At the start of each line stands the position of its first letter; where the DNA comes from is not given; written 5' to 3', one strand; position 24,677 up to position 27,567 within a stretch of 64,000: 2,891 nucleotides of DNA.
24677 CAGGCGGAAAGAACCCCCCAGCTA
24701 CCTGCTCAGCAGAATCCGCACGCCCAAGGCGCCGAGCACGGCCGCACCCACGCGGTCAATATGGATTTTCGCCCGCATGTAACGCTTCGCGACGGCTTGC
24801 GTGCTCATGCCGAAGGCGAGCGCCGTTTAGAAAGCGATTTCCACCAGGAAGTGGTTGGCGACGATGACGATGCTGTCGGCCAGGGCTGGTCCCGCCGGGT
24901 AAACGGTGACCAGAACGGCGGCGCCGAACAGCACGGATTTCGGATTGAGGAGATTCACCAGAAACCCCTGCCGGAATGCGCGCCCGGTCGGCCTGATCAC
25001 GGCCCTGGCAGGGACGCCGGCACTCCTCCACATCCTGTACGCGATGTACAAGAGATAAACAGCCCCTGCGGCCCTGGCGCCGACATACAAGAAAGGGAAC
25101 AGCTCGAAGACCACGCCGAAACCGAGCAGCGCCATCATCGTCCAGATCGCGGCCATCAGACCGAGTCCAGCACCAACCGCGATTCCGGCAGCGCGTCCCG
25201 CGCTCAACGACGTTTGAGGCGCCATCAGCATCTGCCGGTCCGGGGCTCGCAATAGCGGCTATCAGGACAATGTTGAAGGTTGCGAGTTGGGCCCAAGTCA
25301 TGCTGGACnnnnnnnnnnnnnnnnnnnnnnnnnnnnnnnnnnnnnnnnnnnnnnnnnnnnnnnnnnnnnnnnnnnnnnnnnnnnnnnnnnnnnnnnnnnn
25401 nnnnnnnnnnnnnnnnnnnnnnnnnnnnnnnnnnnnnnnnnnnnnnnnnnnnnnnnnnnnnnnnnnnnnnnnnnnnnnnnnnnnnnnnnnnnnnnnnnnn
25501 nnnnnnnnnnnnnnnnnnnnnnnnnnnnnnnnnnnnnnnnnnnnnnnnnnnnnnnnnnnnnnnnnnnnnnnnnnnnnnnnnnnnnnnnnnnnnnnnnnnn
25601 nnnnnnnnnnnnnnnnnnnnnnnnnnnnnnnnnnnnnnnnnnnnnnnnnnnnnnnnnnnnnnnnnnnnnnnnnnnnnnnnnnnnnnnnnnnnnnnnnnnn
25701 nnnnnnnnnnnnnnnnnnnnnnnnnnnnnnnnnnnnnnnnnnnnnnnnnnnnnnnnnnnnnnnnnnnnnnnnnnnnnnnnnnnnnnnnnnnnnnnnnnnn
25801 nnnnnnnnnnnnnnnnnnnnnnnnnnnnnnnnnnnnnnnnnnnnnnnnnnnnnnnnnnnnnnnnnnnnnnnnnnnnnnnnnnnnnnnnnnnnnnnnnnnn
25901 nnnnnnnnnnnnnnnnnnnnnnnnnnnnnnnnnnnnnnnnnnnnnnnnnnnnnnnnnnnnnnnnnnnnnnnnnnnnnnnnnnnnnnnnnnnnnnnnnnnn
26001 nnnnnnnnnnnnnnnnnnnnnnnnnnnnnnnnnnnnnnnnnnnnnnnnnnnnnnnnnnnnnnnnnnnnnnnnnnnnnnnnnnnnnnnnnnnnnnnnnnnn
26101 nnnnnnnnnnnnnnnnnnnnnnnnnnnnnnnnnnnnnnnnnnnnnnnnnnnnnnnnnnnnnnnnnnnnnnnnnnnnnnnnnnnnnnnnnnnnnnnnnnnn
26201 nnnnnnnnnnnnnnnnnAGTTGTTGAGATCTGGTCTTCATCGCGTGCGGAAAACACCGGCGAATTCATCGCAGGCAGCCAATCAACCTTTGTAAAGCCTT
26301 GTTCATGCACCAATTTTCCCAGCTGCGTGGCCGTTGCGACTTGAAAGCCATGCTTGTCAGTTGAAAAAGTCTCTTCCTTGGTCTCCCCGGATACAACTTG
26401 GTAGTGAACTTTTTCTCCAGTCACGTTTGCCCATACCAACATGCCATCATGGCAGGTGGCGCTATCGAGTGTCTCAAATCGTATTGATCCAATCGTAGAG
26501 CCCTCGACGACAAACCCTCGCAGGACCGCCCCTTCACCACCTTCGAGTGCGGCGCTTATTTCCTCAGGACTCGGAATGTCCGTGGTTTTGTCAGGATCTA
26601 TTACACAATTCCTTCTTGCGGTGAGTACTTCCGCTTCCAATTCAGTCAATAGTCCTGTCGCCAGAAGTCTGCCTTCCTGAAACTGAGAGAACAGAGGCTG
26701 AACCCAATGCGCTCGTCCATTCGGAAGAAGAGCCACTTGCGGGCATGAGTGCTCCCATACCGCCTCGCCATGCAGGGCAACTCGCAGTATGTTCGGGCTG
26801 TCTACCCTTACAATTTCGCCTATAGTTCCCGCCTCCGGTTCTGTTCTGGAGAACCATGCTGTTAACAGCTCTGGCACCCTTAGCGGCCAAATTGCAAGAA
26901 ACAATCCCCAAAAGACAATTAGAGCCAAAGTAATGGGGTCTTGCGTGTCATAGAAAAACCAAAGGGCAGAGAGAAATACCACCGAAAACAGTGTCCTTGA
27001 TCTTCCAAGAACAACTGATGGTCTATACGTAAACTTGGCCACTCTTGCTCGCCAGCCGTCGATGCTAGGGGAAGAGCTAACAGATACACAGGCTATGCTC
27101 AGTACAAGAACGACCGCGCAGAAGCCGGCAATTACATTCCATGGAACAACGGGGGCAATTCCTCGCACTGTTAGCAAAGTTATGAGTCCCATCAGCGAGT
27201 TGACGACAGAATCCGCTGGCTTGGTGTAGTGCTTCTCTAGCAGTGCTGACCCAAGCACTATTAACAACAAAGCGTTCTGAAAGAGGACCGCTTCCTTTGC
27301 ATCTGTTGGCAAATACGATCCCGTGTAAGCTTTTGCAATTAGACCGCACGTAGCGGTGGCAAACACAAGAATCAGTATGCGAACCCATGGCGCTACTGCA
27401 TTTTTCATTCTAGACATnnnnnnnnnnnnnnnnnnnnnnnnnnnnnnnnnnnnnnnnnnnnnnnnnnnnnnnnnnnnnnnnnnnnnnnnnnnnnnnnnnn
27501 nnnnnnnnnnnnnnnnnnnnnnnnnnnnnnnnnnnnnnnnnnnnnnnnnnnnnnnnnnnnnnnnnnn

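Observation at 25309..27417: Orphan membrane-anchored HerA-like ATPase at the island edge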

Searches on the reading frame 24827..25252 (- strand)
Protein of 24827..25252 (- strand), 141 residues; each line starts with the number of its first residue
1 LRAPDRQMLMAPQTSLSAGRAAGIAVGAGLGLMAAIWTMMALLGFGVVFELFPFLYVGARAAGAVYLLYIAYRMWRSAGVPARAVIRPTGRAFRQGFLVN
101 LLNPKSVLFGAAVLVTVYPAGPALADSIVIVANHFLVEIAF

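Call 8: search_protein_families(library=ncbifam, proteins=[window:24827-25252:-], max_evalue=0.01)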
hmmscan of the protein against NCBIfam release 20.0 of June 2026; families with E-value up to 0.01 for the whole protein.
window:24827-25252:- (141 aa): 4 families
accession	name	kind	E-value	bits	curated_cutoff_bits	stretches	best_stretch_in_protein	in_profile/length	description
TIGR00949.1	2A76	subfamily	5.1e-25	88.3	183.95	1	7-139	5-144/185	homoserine/threonine efflux transporter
NF007591.0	PRK10229.1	equivalog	1.4e-12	47.8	288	1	4-114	19-136/206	threonine export protein RhtC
NF007812.0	PRK10520.1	equivalog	5.1e-11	42.6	209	1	13-139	29-159/206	homoserine/homoserine lactone efflux protein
NF008201.0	PRK10958.1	equivalog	3.1e-10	39.9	165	1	13-115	33-139/212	leucine efflux protein LeuE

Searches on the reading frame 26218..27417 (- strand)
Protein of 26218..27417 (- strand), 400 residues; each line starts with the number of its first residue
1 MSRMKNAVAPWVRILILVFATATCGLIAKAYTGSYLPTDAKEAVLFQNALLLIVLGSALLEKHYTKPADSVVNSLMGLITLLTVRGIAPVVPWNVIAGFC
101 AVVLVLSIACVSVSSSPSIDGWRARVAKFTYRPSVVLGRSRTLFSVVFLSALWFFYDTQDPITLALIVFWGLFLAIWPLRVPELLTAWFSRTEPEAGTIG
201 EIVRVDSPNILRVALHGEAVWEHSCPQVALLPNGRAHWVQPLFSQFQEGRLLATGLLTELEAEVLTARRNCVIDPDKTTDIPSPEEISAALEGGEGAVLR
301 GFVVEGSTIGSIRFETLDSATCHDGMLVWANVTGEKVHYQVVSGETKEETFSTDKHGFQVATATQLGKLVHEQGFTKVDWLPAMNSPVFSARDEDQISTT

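Call 27: search_protein_representatives(protein=window:26218-27417:-)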
Query: 400 residues. Proteins with E-value up to 0.001 (for the whole library): 476; up to 1e-10: 263; up to 1e-30: 69. The best 150 are listed.
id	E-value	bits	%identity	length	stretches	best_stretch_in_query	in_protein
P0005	1.5e-193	659.2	72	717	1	4-394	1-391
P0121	1.5e-142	491.4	58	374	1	5-376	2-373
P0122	8.3e-138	475.8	52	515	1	4-392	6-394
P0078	9.3e-111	386.7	47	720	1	4-392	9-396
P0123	1.3e-97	343.4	44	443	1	6-390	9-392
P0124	7.0e-88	311.4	44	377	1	7-366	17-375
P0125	3.4e-76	272.9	37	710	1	9-393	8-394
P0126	2.2e-75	270.2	39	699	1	7-392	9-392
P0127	1.8e-72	260.7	38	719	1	7-391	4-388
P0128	6.1e-72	258.9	41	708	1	7-391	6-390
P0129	5.3e-67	242.7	37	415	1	4-394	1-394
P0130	3.6e-65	236.6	36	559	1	21-390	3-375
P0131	2.4e-64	233.9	35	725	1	12-394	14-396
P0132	1.8e-62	227.7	34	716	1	13-392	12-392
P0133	7.0e-61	222.5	37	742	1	9-391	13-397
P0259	2.2e-19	85.9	27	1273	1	14-390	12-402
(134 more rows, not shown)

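Call 82: search_protein_families(library=pfam, proteins=[P0259], max_evalue=0.01)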
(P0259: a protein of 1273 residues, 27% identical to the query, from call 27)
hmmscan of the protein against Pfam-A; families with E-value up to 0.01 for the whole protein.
P0259 (1273 aa): 1 family
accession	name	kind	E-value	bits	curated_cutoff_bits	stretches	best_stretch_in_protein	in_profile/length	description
PF01935.23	DUF87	-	1.8e-06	28.6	23.2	1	414-479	2-68/220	Helicase HerA, central domain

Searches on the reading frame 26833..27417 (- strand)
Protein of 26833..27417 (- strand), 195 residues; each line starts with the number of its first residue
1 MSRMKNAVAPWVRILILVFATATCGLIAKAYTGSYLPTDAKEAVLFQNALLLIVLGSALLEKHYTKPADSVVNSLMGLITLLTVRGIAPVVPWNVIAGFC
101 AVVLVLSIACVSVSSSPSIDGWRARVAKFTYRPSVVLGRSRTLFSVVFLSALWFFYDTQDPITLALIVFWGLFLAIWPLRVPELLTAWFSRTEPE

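Call 62: predict_structure(alignment_id=A4)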
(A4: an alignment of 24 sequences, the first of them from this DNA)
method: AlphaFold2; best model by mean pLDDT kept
length: 195 residues; sequences in the alignment: 24
mean_pLDDT: 81.3   pTM: 0.72
mean pLDDT of the five models: 81.3, 77.8, 77.6, 73.7, 71.3
residues with pLDDT >= 90: 44; 70-90: 129; 50-70: 18; < 50: 4
segments of 3 or more residues with pLDDT < 50: 1-3
pLDDT, mean of each block of 10 residues (from residue 1): 58 80 85 83 80 73 76 89 87 94 94 89 94 89 84 76 77 74 74 62
secondary structure, 60 per line:
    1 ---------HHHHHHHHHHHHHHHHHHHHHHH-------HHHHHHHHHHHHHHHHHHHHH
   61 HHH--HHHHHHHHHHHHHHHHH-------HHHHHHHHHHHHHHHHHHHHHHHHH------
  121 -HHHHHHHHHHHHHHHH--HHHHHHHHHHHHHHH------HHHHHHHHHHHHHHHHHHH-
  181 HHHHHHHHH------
elements in order: H10-32 H40-63 H66-82 H90-114 H122-137 H140-154 H161-179 H181-189

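Call 65: fold_search(model_id=the predicted structure, library=pdb)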
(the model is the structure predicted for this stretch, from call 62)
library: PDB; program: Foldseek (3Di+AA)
matches with E <= 10: 179; with E <= 0.001: 0
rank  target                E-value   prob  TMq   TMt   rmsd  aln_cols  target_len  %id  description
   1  7drj_A                4.9e-01  0.66  0.38  0.39  13.9       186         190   17  Crystal structure of phosphatidylglycerol phosphate synthase in complex with phosphatidylglycerol phosphate (released 2021-12-08)
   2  8zyv_D                8.3e-01  0.09  0.17  0.16  20.2       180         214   16  Bacterial flagellar sodium-driven stator PomA5PomB2 with 100 mM NaCl (released 2025-01-01)
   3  8c1z_D                1.4e+00  0.11  0.22  0.14  15.9       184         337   17  Tetrameric 5-HT3aR in Salipro (apo state, symmetric) (released 2024-07-10)
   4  8tn1_A                1.5e+00  0.30  0.29  0.37  15.2       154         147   12  De novo designed protein binds poly ADP ribose polymerase inhibitors (PARPi) - apo (released 2024-04-24)
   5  6bbi_A                1.9e+00  0.47  0.35  0.43   9.1       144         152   15  The CRAC channel Orai in an unlatched-closed conformation; K163W loss-of-function mutation; P42212 crystal form (released 2018-09-12)
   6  1ktm_MODEL_1_A        1.9e+00  0.13  0.23  0.28  17.7       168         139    9  SOLUTION STRUCTURE OF FAT DOMAIN OF FOCAL ADHESION KINASE (released 2003-01-16)
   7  6bbi_B                2.1e+00  0.44  0.35  0.47   9.2       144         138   15  The CRAC channel Orai in an unlatched-closed conformation; K163W loss-of-function mutation; P42212 crystal form (released 2018-09-12)
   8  2z0v_A                2.2e+00  0.10  0.23  0.21  24.0       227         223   12  Crystal structure of BAR domain of Endophilin-III (released 2008-05-13)
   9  9cl6_C                2.3e+00  0.15  0.30  0.25   9.6       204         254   11  Ammonia monooxygenase in native membranes (released 2025-01-08)
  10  8vy7_R                2.3e+00  0.08  0.23  0.18  11.5       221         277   12  CryoEM structure of Gi-coupled TAS2R14 with cholesterol and an intracellular tastant (released 2024-04-03)
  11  6s5k                  2.3e+00  0.08  0.23  0.21  18.7       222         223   14  LXRbeta ligand binding domain in complex with small molecule inhibitors (released 2019-12-18)
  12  9unw_I                2.4e+00  0.06  0.15  0.13  15.5       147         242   16  mouse PDCD5-TRiC complex (released 2026-03-25)
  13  3ug9                  2.7e+00  0.07  0.19  0.15  16.3       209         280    9  Crystal Structure of the Closed State of Channelrhodopsin (released 2012-01-25)
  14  7shs_A                2.8e+00  0.16  0.35  0.27   8.9       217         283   14  Apo-ChRmine in MSP1E3D1 lipid nanodisc (released 2021-12-01)
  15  8xqt_R                2.8e+00  0.07  0.21  0.17  16.6       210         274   13  Structure of human class T GPCR TAS2R14-Gi complex. (released 2024-07-10)
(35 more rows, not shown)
